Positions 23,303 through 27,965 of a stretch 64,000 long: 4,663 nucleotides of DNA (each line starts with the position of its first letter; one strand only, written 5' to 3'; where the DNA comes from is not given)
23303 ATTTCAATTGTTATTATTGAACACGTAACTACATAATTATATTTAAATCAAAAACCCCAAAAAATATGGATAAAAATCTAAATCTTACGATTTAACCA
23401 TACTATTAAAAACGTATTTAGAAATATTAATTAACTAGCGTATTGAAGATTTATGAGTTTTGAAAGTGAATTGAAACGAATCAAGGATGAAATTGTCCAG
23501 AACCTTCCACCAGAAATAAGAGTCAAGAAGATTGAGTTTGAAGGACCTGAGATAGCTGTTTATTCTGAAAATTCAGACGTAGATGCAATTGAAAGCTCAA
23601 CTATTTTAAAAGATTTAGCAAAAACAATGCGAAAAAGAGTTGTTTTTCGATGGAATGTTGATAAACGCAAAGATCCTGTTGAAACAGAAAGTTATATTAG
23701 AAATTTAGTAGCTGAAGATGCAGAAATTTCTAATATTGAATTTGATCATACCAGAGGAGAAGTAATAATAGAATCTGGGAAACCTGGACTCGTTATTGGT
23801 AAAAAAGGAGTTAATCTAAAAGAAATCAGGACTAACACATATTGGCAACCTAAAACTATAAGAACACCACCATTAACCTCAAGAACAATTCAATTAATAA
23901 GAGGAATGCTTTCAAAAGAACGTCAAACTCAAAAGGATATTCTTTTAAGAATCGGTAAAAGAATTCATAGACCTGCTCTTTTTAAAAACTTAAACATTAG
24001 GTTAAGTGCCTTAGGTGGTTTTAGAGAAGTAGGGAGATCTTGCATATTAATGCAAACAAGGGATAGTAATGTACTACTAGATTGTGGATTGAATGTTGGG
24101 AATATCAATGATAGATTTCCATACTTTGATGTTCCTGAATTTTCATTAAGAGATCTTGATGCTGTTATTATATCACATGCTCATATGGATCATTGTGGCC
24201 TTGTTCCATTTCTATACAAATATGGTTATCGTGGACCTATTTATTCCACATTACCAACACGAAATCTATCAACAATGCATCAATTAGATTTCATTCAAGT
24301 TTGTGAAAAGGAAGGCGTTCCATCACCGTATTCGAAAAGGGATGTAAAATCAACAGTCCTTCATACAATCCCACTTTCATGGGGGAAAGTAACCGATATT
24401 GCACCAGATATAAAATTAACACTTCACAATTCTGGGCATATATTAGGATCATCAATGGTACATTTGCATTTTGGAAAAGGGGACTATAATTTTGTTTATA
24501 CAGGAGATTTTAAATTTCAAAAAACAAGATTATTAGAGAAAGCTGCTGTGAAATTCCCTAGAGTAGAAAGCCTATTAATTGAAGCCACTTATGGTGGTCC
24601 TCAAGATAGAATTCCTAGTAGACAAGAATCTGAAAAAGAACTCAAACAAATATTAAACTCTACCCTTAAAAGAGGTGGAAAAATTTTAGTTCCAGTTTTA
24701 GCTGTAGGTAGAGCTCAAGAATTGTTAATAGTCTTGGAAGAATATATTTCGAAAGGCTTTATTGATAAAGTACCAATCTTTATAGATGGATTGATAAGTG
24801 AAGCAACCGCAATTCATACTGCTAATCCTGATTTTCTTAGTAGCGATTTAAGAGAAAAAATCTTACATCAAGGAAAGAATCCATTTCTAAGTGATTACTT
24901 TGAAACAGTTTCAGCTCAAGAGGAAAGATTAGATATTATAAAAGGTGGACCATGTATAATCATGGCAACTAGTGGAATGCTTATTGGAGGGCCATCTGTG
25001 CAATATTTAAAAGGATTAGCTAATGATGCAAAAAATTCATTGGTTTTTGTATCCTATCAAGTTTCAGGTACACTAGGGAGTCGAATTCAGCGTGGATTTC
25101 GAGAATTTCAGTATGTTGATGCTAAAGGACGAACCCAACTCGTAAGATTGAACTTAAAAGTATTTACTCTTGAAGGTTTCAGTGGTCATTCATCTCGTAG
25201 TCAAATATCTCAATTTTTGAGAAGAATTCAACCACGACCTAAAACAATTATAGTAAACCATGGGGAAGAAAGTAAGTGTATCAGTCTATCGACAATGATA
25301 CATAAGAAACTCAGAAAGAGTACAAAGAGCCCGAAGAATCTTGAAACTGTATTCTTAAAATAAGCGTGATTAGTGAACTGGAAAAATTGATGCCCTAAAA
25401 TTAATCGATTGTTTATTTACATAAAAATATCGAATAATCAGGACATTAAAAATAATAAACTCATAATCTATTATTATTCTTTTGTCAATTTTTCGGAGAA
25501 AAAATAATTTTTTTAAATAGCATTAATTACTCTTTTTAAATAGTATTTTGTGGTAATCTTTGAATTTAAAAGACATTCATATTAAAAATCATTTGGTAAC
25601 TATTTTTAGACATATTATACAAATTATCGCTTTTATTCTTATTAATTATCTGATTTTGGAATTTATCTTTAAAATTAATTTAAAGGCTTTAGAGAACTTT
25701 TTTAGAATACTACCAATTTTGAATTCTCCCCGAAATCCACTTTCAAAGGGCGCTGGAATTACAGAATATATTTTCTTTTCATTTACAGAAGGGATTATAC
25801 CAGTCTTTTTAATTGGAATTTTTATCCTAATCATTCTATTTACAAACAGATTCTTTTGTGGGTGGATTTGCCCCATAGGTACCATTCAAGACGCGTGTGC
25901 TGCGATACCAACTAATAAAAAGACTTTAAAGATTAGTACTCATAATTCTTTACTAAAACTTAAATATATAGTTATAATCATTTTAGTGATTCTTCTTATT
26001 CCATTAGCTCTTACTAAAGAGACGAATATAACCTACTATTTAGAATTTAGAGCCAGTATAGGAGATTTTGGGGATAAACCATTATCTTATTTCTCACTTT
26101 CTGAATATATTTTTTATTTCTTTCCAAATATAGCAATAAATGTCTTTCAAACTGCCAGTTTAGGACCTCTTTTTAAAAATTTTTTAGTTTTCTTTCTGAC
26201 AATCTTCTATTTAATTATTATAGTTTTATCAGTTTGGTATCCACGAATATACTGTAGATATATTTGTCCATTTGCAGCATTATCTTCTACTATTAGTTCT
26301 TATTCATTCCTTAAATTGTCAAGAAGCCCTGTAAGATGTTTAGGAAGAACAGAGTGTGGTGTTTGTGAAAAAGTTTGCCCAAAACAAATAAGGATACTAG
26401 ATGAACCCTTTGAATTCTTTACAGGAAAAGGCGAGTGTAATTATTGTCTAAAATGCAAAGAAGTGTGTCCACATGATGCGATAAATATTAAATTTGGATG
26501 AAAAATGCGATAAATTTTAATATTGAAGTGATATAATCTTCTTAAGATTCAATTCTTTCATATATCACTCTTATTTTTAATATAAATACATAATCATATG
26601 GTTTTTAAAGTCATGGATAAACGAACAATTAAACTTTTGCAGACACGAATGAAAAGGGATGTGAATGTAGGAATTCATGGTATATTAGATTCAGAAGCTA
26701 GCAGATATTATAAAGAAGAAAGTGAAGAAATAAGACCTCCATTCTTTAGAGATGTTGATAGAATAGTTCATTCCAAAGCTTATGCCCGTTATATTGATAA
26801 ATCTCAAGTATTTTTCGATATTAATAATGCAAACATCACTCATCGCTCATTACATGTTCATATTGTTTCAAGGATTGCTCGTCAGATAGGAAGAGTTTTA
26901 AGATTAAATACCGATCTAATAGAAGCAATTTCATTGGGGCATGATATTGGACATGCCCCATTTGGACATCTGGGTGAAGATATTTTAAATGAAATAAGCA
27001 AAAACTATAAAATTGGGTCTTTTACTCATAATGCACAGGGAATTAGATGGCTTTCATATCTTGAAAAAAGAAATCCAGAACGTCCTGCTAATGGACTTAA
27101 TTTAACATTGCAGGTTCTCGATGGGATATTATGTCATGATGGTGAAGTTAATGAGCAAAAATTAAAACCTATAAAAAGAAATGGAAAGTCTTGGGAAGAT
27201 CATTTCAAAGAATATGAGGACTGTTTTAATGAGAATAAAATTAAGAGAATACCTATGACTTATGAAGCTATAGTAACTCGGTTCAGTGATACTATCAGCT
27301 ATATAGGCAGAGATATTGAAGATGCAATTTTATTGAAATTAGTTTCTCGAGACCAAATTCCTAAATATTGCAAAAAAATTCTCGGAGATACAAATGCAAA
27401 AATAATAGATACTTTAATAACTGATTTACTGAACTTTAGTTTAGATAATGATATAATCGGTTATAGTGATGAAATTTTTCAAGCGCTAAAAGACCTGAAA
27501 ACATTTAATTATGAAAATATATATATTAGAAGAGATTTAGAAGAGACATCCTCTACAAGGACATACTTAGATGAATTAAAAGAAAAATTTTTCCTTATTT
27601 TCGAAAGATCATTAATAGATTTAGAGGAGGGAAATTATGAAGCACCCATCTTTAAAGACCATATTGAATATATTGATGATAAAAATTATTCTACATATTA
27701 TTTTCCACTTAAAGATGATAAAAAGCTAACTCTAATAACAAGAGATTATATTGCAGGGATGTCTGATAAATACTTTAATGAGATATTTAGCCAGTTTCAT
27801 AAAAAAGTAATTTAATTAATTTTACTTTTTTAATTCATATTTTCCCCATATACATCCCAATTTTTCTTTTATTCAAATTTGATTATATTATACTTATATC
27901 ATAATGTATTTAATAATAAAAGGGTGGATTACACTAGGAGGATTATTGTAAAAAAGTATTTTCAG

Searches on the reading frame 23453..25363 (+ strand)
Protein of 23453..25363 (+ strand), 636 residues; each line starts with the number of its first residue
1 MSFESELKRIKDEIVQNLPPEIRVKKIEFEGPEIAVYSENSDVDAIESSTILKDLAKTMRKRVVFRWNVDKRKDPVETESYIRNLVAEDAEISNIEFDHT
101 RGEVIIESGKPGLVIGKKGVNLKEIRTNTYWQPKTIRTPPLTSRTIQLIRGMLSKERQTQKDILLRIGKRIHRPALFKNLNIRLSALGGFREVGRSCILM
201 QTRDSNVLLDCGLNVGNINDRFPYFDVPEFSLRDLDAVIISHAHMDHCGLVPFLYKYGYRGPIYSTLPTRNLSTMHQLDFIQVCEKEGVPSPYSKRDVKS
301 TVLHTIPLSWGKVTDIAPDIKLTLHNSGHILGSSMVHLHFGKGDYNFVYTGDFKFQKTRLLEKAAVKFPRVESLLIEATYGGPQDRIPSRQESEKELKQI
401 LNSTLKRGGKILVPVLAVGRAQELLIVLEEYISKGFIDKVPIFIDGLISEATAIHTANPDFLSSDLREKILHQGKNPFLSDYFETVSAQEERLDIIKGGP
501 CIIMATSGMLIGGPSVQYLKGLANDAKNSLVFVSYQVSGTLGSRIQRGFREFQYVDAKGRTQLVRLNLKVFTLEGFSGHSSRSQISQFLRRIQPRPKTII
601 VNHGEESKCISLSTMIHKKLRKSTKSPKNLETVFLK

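Call 27: search_protein_families(library=pfam, proteins=[window:23453-25363:+], max_evalue=0.01)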
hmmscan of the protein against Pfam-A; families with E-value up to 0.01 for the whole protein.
window:23453-25363:+ (636 aa): 10 families
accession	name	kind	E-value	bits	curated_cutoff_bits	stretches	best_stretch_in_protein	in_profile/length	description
PF10996.14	Beta-Casp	-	7e-30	104.4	27.7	1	421-545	1-120/120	Beta-Casp domain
PF17214.9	KH_TffA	-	1.2e-17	64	22.6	1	5-67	2-63/68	Transcription termination factor FttA, KH domain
PF16661.11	Lactamase_B_6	-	2.1e-15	57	27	1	200-366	2-175/193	Metallo-beta-lactamase superfamily domain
PF07521.17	RMMBL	-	2.1e-14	53.7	21.6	1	564-622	2-58/63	Zn-dependent metallo-hydrolase RNA specificity domain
PF00753.33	Lactamase_B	-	9.1e-13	49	22.7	1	194-395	5-178/196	Metallo-beta-lactamase superfamily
PF12706.13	Lactamase_B_2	-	2.8e-10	40.6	27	1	206-383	2-169/200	Beta-lactamase superfamily domain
PF07650.23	KH_2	-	6.1e-07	29.6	22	1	81-128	5-53/78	KH domain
PF13483.12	Lactamase_B_3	-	0.0011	19.5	24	1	193-250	5-52/160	Beta-lactamase superfamily domain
PF00013.35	KH_1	-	0.0047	17.1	21.5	0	104-129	4-29/66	KH domain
PF13083.13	KH_KhpA-B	-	0.0059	16.9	32.1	0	79-127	5-56/73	KhpA/KhpB, KH domain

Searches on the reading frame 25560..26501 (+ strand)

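Call 27: search_protein_families(library=pfam, proteins=[window:25560-26501:+], max_evalue=0.01)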
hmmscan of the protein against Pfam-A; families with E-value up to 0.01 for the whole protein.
window:25560-26501:+ (313 aa): 6 families
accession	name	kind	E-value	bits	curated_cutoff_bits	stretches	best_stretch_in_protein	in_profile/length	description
PF12801.12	Fer4_5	-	3e-14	53.1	22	2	82-114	6-38/48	4Fe-4S binding domain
PF00037.32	Fer4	-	7.6e-07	29.1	21.1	1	292-308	7-23/24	4Fe-4S binding domain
PF12838.12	Fer4_7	-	2.1e-05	25.4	27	1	231-277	7-52/52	4Fe-4S dicluster domain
PF13187.11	Fer4_9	-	3.3e-05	24.3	27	1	264-308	3-52/52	4Fe-4S dicluster domain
PF13237.11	Fer4_10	-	0.0004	20.7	25.5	1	255-304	4-53/53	4Fe-4S dicluster domain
PF12798.12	Fer4_3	-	0.0022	19.1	27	0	264-276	2-14/15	4Fe-4S binding domain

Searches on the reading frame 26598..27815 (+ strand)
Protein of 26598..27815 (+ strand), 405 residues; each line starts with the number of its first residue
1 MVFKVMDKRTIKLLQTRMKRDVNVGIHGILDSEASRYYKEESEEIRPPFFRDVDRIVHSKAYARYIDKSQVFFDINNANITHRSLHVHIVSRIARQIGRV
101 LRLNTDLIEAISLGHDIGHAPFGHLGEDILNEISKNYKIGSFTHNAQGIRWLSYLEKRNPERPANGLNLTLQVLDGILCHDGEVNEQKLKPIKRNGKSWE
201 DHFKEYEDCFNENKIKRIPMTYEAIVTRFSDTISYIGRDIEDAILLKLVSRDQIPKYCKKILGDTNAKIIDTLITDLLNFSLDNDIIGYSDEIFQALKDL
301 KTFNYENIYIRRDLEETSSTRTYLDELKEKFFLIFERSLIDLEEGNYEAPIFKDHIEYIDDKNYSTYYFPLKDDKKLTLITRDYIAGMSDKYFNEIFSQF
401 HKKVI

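Call 27: search_protein_families(library=pfam, proteins=[window:26598-27815:+], max_evalue=0.01)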
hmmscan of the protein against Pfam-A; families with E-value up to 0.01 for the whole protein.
window:26598-27815:+ (405 aa): 2 families
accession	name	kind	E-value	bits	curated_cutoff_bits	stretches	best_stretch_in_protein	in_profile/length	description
PF01966.28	HD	-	1.2e-06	29.2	22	1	86-185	4-90/116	HD domain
PF13286.11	HD_assoc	-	9.2e-05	23.3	22.2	0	288-331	2-46/91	Phosphohydrolase-associated domain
